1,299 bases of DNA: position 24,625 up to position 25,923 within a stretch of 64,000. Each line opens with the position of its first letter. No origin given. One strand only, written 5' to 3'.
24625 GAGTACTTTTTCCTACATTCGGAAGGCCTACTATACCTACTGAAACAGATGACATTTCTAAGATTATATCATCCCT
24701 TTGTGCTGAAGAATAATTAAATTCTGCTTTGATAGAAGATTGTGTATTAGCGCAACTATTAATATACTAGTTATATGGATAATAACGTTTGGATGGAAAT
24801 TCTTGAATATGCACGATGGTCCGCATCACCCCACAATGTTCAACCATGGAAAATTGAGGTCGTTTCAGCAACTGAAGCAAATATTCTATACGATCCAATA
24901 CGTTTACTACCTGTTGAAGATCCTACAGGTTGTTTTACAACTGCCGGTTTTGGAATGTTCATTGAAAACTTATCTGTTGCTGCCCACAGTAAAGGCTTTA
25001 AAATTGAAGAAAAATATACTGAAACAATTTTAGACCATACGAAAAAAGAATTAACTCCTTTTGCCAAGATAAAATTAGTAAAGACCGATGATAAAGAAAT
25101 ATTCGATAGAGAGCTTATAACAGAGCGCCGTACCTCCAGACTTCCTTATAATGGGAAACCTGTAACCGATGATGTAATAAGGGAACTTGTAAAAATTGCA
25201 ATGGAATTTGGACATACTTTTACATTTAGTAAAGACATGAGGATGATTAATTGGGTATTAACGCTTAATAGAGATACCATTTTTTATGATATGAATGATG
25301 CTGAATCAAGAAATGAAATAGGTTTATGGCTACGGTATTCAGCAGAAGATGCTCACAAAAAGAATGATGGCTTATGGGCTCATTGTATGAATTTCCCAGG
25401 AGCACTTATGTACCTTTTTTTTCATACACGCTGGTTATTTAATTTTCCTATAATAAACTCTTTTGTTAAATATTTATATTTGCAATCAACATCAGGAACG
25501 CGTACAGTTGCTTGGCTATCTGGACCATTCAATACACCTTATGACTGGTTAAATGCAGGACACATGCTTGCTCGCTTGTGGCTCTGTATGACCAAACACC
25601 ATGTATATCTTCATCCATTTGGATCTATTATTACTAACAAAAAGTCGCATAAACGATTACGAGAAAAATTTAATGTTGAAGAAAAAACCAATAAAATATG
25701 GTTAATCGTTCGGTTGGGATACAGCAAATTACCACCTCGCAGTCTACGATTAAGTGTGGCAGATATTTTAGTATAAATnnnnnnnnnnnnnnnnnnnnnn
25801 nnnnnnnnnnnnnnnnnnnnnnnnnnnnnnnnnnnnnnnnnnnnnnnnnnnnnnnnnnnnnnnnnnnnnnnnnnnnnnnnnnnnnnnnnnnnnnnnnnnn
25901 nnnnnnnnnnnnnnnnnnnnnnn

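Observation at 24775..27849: Three-gene module: double-size nitroreductase-fold protein, GH3/PaaK-like adenylating enzyme and a 184-aa unknown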

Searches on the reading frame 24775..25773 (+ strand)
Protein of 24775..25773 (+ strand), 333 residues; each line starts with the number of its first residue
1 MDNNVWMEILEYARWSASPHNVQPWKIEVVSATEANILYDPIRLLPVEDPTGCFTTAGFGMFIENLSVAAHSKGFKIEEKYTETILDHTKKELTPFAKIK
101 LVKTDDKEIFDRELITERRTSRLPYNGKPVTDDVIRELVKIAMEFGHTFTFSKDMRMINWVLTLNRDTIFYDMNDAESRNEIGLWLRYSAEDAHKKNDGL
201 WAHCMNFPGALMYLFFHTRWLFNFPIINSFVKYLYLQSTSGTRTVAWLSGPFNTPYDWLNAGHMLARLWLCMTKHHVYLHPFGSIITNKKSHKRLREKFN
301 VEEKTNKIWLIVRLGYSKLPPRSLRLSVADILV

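Call 3: search_protein_families(library=pfam, proteins=[window:24775-25773:+], max_evalue=1)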
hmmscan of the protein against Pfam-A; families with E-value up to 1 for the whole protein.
window:24775-25773:+ (333 aa): 2 families
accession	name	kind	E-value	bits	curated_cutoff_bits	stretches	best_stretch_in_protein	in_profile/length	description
PF00881.29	Nitroreductase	-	2e-11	44.8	23.5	2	115-316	1-167/167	Nitroreductase family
PF06315.17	AceK_kinase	-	0.056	13.4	29.3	1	92-178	83-172/256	Isocitrate dehydrogenase kinase/phosphatase (AceK) kinase domain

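Call 4: search_protein_families(library=ncbifam, proteins=[window:24775-25773:+], max_evalue=1)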
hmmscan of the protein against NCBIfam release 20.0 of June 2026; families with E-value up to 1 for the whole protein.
window:24775-25773:+ (333 aa): 4 families
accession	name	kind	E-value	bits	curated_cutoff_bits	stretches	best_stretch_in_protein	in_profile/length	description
NF047509.1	Rv3131_FMN_oxido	subfamily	3.3e-46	158.2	199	1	9-332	2-319/319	Acg family FMN-binding oxidoreductase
NF011424.0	PRK14851.1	subfamily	9.5e-11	40.4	1170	1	9-318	331-639/679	hypothetical protein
NF005901.0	PRK07877.1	equivalog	8.8e-10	37.5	476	1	4-287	375-655/722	Rv1355c family protein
NF003768.0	PRK05365.1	equivalog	0.096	12.2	152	0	5-35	36-66/200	malonic semialdehyde reductase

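Call 6: search_solved_structures(query=window:24775-25773:+, max_evalue=1)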
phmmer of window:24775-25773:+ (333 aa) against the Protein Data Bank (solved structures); distinct sequences matched with E-value up to 1: 2.
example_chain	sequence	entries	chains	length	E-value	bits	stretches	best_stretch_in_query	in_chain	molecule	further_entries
2ymv_A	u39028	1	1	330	0.00012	24.6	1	11-186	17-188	ACG NITROREDUCTASE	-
4j29_A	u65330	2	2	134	0.96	11.8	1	93-147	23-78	Engineered Protein OR258 | DE NOVO DESIGNED PROTEIN OR258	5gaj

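Call 21: search_protein_families(library=padloc, proteins=[window:24775-25773:+], max_evalue=1)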
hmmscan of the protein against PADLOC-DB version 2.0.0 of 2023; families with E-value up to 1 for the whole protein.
window:24775-25773:+ (333 aa): 0 families

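Call 41: find_homologous_proteins(query=window:24775-25773:+)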
Query window:24775-25773:+ (333 aa): 333 proteins with E <= 0.001 among 1148 candidates; the best 120 are listed.
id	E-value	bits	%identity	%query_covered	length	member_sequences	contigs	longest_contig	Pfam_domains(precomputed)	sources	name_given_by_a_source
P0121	6.7e-230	780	100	100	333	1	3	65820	PF00881.30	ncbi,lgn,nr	ncbi:hypothetical protein HY029_00760 [Candidatus Gottesmanbacteria bacterium]|nr:hypothetical prote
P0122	6.8e-191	652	81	100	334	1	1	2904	PF00881.30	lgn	-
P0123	1.7e-183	628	77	100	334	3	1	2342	PF00881.30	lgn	-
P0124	9.2e-149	513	65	98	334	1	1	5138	PF00881.30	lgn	-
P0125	5.2e-147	508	64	100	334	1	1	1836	PF00881.30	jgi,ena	-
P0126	2.4e-141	489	62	99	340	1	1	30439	PF00881.30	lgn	-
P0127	3.3e-140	485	60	99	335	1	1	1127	PF00881.30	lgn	-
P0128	1.8e-136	473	61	99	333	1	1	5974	PF00881.30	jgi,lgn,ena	-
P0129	7.8e-136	471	59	99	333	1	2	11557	PF00881.30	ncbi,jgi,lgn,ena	-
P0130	1.2e-134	467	61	99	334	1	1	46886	PF00881.30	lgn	-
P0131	1.9e-132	460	57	99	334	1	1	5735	PF00881.30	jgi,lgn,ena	-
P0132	5.4e-131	455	57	99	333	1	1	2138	PF00881.30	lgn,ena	-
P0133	1.0e-130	454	56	100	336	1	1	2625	PF00881.30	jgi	jgi:hypothetical protein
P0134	2.1e-130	453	58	100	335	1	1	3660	PF00881.30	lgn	-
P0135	2.9e-130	453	58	99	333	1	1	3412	PF00881.30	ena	-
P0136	3.3e-129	449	57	99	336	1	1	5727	PF00881.30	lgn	-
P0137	1.8e-128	447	57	100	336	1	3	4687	PF00881.30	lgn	-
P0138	2.7e-126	439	55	100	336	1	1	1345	PF00881.30,PF14512.12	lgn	-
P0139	6.4e-126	438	57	99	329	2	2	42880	PF00881.30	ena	-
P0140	1.9e-125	437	57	100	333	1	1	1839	PF00881.30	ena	-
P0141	3.0e-125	436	56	99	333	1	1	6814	PF00881.30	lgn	-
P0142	5.9e-125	435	54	99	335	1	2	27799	PF00881.30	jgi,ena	jgi:hypothetical protein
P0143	1.8e-123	430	55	100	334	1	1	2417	PF00881.30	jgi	jgi:hypothetical protein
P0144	1.3e-122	427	55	99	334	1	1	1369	PF00881.30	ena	-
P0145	2.4e-121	423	55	100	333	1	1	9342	PF00881.30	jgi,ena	-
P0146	1.3e-119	417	53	99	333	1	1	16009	PF00881.30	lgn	-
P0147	1.6e-119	417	56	100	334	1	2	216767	PF00881.30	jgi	jgi:hypothetical protein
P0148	3.3e-118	413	53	99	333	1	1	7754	PF00881.30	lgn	-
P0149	2.2e-117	410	53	99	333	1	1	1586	PF00881.30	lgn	-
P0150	1.5e-115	404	53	99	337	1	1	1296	PF00881.30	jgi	-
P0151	3.0e-115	403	52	99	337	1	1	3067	PF00881.30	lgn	-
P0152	1.5e-114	401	52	99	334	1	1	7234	PF00881.30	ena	-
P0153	4.3e-114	399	51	99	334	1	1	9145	PF00881.30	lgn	-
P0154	8.2e-114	398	51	99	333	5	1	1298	PF00881.30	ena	-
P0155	1.9e-113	397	51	99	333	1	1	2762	PF00881.30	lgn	-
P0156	2.5e-113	397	53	100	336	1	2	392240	PF00881.30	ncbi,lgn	-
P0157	5.9e-113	396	51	99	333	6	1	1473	PF00881.30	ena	-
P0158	1.3e-112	395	53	100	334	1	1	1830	PF00881.30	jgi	jgi:hypothetical protein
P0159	1.6e-112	394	51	100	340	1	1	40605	PF00881.30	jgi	jgi:hypothetical protein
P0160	1.8e-112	394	52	99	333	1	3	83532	PF00881.30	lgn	-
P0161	2.5e-112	394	50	99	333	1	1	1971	PF00881.30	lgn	-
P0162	3.0e-112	393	51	99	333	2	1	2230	PF00881.30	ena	-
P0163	4.1e-112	393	49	99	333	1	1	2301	PF00881.30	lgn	-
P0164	5.1e-112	393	53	98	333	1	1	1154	PF00881.30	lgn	-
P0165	3.6e-111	390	50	100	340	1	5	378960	PF00881.30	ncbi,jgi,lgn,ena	jgi:hypothetical protein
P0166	6.0e-111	389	52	100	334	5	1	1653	PF00881.30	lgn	-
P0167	1.0e-110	388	51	100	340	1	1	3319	PF00881.30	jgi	jgi:hypothetical protein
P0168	1.6e-110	388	51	100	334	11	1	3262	PF00881.30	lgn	-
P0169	1.3e-109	385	49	99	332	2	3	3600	PF00881.30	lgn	-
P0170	1.4e-109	384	50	99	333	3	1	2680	PF00881.30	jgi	-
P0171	2.4e-109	384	52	100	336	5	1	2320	PF00881.30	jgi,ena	-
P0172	3.3e-109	383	50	100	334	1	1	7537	PF00881.30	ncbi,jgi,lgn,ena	jgi:hypothetical protein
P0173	4.4e-109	383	51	99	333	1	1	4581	PF00881.30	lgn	-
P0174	4.8e-109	383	49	99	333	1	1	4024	PF00881.30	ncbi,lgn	-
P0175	1.0e-108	382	52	98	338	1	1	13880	PF00881.30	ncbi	-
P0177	1.3e-108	381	49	98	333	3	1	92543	PF00881.30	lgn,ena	-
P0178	1.3e-108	381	51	98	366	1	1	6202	PF00881.30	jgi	jgi:hypothetical protein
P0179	1.2e-107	378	49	99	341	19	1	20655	PF00881.30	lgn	-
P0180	2.7e-107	377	50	100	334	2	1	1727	PF00881.30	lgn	-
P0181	5.2e-107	376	49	99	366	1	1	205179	PF00881.30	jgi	jgi:hypothetical protein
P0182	7.0e-107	376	48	100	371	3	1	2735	PF00881.30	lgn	-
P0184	2.3e-106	374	50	99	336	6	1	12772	PF00881.30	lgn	-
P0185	4.7e-106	373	50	100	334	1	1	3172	PF00881.30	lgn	-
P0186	5.2e-106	373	48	98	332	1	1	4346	PF00881.30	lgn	-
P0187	7.1e-106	372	50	100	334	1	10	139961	PF00881.30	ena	-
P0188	8.2e-106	372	50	100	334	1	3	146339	PF00881.30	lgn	-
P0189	9.9e-106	372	50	99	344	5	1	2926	PF00881.30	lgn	-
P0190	1.7e-105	371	48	99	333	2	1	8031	PF00881.30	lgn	-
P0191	2.9e-105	370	49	100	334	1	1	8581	PF00881.30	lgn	-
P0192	5.6e-105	369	49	99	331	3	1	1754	PF00881.30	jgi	jgi:hypothetical protein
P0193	5.9e-105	369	49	100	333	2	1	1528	PF00881.30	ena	-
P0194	6.8e-105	369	49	100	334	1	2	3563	PF00881.30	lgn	-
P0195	7.1e-105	369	47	100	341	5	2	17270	PF00881.30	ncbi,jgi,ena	jgi:hypothetical protein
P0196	1.1e-104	368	50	100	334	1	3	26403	PF00881.30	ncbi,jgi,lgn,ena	-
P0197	1.4e-104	368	49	99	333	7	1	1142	PF00881.30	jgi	-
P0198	1.9e-104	368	48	99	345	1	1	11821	PF00881.30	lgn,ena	-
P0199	2.1e-104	368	49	100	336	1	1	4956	PF00881.30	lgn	-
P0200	2.3e-104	367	46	99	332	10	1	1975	PF00881.30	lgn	-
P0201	4.1e-104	367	50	99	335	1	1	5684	PF00881.30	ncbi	-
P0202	5.0e-104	366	48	99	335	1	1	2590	PF00881.30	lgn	-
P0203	5.1e-104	366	49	100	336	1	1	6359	PF00881.30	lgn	-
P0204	5.4e-104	366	50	98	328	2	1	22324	PF00881.30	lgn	-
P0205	5.5e-104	366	49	100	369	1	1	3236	PF00881.30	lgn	-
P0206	7.9e-104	366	48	98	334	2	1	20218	PF00881.30,PF14512.12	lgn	-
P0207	9.4e-104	365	48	99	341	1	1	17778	PF00881.30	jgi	jgi:hypothetical protein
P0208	9.6e-104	365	49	99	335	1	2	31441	PF00881.30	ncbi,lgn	-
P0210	1.5e-103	365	47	100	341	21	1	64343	PF00881.30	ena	-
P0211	1.6e-103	365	48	98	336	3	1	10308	PF00881.30,PF14512.12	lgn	-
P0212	1.6e-103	365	48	99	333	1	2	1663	PF00881.30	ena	-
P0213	1.7e-103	365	48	98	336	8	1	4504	PF00881.30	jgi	jgi:hypothetical protein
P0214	2.6e-103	364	48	100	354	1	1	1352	PF00881.30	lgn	-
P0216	3.5e-103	363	49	100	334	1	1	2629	PF00881.30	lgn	-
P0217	3.7e-103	363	48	99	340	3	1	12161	PF00881.30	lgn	-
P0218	4.6e-103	363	48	99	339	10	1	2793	PF00881.30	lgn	-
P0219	5.9e-103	363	49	98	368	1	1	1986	PF00881.30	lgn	-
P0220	6.9e-103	363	49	98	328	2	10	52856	PF00881.30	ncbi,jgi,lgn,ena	-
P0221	8.6e-103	362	49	100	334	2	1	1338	PF00881.30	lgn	-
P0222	9.9e-103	362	48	99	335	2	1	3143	PF00881.30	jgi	jgi:hypothetical protein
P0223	1.2e-102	362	49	99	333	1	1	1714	PF00881.30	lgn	-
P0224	1.2e-102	362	47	100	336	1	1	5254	PF00881.30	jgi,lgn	jgi:hypothetical protein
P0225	1.3e-102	362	48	99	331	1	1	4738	PF00881.30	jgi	jgi:hypothetical protein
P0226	1.3e-102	362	47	100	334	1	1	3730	PF00881.30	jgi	jgi:hypothetical protein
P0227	1.7e-102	361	46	100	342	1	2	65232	PF00881.30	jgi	jgi:hypothetical protein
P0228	2.0e-102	361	47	99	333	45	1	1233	PF00881.30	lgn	-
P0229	2.1e-102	361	47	100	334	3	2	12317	PF00881.30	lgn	-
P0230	3.1e-102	360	48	98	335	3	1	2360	PF00881.30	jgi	jgi:hypothetical protein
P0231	4.4e-102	360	48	99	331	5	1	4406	PF00881.30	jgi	jgi:hypothetical protein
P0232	4.6e-102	360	46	100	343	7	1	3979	PF00881.30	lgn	-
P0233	5.1e-102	360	47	100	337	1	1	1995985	PF00881.30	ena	-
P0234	5.8e-102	359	48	100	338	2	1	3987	PF00881.30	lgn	-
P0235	7.1e-102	359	47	100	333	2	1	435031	PF00881.30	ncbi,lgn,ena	-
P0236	1.1e-101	359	48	100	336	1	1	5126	PF00881.30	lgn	-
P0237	1.2e-101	358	60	74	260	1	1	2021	PF00881.30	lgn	-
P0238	1.3e-101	358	48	99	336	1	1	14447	PF00881.30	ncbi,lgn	-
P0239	1.4e-101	358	48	99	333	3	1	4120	PF00881.30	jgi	jgi:hypothetical protein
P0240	1.6e-101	358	49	100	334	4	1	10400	PF00881.30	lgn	-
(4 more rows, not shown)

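Call 53: predict_structure(alignment_id=A3)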
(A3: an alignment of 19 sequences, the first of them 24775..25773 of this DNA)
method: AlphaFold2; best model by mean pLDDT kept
length: 333 residues; sequences in the alignment: 19
mean_pLDDT: 91.8   pTM: 0.91
mean pLDDT of the five models: 91.8, 91.8, 91.5, 91.4, 90.1
residues with pLDDT >= 90: 231; 70-90: 96; 50-70: 5; < 50: 1
segments of 3 or more residues with pLDDT < 50: none
pLDDT, mean of each block of 10 residues (from residue 1): 81 92 94 96 92 94 97 95 88 96 95 95 94 98 97 97 92 87 90 87 84 87 89 90 96 93 98 97 89 87 78 95 90 95
secondary structure, 60 per line:
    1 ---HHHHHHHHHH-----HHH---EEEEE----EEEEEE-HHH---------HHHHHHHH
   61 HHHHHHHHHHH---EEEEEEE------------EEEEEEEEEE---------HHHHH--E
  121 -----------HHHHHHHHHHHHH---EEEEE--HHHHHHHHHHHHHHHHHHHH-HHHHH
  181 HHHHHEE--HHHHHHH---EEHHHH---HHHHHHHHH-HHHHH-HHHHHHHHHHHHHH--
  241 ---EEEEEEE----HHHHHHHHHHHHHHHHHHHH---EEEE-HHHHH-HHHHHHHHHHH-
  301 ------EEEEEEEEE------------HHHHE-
elements in order: H4-13 E25-29 E34-39 H53-71 E75-81 E94-103 H113-117 H132-144 E148-152 H155-174 H176-185 H190-196 H202-205 H209-217 H219-223 H225-238 E244-250 H255-274 E278-281 H283-287 H289-299 E307-315 H328-331

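Call 56: fold_search(model_id=the predicted structure, library=pdb)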
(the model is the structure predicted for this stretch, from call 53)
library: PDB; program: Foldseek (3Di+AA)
matches with E <= 10: 205; with E <= 0.001: 75
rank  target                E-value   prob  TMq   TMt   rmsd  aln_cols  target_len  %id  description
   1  2ymv                  3.3e-15  1.00  0.72  0.73   6.5       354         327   17  Structure of Reduced M Smegmatis 5246, a homologue of M.Tuberculosis Acg (released 2012-11-21)
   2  7dp2_B                2.2e-06  1.00  0.39  0.57   8.1       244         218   12  Crystal structure of FMN and NADPH-dependent nitroreductase NfnB mutant Y88F derived from sphigopyxis sp. strain HMH (released 2021-09-08)
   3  2wzv_B                3.6e-06  1.00  0.39  0.56   7.6       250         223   14  Crystal structure of the FMN-dependent nitroreductase NfnB from Mycobacterium smegmatis (released 2010-07-14)
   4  7dp1_A                1.0e-05  1.00  0.41  0.59   7.1       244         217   11  Crystal structure of FMN and NADPH-dependent nitroreductase NfnB mutant Y88A derived from sphigopyxis sp. strain HMH (released 2021-09-08)
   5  7dp1_B                1.1e-05  1.00  0.39  0.58   8.2       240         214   12  Crystal structure of FMN and NADPH-dependent nitroreductase NfnB mutant Y88A derived from sphigopyxis sp. strain HMH (released 2021-09-08)
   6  2wzv_A                1.3e-05  1.00  0.34  0.49   8.9       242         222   14  Crystal structure of the FMN-dependent nitroreductase NfnB from Mycobacterium smegmatis (released 2010-07-14)
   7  3gfa_B                2.0e-05  1.00  0.35  0.56   8.8       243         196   12  Crystal structure of a putative nitroreductase in complex with fmn (cd3205) from clostridium difficile 630 at 1.35 A r (released 2009-03-17)
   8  7dp2_A                2.2e-05  1.00  0.40  0.57   7.8       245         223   11  Crystal structure of FMN and NADPH-dependent nitroreductase NfnB mutant Y88F derived from sphigopyxis sp. strain HMH (released 2021-09-08)
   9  4xoo_A                2.8e-05  1.00  0.35  0.55   8.0       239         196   12  FMN complex of coenzyme F420:L-glutamate ligase (FbiB) from Mycobacterium tuberculosis (C-terminal domain) (released 2016-02-17)
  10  3e10_B                2.9e-05  1.00  0.35  0.66   6.4       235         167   14  Crystal structure of Putative NADH Oxidase (NP_348178.1) from CLOSTRIDIUM ACETOBUTYLICUM at 1.40 A resolution (released 2008-08-12)
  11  4xoq_A                3.1e-05  1.00  0.34  0.52   8.1       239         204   12  F420 complex of coenzyme F420:L-glutamate ligase (FbiB) from Mycobacterium tuberculosis (C-terminal domain) (released 2016-02-17)
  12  7dp0_A                3.3e-05  1.00  0.40  0.56   8.3       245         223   11  Crystal structure of FMN and NADPH-dependent nitroreductase NfnB from sphigopyxis sp. strain HMH (released 2021-09-08)
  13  3gfa_A                3.3e-05  1.00  0.34  0.56   8.8       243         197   12  Crystal structure of a putative nitroreductase in complex with fmn (cd3205) from clostridium difficile 630 at 1.35 A r (released 2009-03-17)
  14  4xoo_B                3.3e-05  1.00  0.35  0.53   8.0       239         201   12  FMN complex of coenzyme F420:L-glutamate ligase (FbiB) from Mycobacterium tuberculosis (C-terminal domain) (released 2016-02-17)
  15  4xom_A                3.9e-05  1.00  0.34  0.51   8.1       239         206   12  Coenzyme F420:L-glutamate ligase (FbiB) from Mycobacterium tuberculosis (C-terminal domain). (released 2016-02-17)
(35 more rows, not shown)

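Call 78: search_solved_structures(query=A3, max_evalue=0.01, show_alignments=1)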
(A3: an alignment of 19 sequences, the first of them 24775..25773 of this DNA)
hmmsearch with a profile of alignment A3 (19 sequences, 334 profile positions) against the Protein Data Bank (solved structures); distinct sequences matched with E-value up to 0.01: 3.
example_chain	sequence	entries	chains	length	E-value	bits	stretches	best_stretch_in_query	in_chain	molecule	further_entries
2ymv_A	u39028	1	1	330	6.4e-13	51.7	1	10-126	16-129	ACG NITROREDUCTASE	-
2b67_A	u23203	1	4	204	0.0037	19.6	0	9-37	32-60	COG0778: Nitroreductase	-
8cqt_A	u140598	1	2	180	0.0075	18.6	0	5-37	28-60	Putative NADH dehydrogenase/NAD(P)H nitroreductase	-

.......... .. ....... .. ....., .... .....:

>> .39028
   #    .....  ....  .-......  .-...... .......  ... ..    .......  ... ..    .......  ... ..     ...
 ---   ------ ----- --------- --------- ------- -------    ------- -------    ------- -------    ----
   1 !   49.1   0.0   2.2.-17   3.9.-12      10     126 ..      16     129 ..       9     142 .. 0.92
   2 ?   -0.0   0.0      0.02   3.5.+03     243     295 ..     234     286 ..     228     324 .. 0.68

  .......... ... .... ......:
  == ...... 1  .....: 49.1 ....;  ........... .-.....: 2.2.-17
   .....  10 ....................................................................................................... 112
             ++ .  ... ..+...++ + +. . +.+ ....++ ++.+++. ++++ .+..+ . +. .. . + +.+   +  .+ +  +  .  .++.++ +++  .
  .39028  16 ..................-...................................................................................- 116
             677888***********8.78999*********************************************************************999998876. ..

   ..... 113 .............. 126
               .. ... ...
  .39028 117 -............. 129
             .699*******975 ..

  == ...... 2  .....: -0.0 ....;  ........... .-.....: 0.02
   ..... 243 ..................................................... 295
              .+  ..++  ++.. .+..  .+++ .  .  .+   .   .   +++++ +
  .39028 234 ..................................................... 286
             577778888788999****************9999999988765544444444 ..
